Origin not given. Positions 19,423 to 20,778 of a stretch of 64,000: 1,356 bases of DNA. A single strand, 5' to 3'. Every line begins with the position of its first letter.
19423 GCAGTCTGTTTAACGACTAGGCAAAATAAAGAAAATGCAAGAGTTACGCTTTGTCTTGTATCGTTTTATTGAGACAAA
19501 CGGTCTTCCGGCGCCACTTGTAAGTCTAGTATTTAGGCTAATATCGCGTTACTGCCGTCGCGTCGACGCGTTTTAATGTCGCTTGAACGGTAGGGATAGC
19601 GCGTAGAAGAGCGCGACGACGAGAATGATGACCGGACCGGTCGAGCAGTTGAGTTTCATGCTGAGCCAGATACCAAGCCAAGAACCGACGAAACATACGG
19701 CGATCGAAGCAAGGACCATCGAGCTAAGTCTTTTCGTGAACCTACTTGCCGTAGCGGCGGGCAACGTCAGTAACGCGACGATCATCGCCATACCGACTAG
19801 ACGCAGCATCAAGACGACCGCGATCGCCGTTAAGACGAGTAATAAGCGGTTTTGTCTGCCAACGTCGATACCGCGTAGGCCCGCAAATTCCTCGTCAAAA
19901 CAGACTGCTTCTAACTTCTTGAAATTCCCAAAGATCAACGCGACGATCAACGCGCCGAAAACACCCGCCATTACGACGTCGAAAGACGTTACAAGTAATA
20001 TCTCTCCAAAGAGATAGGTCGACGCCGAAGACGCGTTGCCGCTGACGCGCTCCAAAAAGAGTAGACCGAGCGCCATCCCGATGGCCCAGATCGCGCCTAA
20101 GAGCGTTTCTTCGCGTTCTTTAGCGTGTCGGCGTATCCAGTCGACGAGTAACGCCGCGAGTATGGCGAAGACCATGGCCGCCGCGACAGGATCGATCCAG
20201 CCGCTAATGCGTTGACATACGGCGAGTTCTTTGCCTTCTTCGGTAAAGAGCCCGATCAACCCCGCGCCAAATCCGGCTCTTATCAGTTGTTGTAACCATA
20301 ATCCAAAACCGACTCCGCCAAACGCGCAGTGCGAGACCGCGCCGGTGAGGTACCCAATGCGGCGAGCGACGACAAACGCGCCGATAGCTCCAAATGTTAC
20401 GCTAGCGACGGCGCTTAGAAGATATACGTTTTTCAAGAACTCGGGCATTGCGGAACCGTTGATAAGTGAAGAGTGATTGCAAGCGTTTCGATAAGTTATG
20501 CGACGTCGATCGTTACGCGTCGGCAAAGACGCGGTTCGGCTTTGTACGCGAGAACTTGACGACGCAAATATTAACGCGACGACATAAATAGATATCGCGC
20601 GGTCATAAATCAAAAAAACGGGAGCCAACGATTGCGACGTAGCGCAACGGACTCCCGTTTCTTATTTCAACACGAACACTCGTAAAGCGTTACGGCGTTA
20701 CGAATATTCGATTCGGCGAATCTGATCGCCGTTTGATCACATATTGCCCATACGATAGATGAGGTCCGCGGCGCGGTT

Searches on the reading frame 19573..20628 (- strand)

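Call 46: search_protein_families(library=pfam, proteins=[window:19573-20628:-], max_evalue=0.001)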
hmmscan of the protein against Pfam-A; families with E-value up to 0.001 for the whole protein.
window:19573-20628:- (351 aa): 2 families
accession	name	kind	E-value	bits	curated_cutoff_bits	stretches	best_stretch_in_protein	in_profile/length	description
PF00950.22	ABC-3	-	3.6e-59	200.8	20.1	2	145-346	54-255/258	ABC 3 transport family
PF01032.23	FecCD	-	6.2e-06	25.9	26.5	1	144-341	99-304/311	FecCD transport family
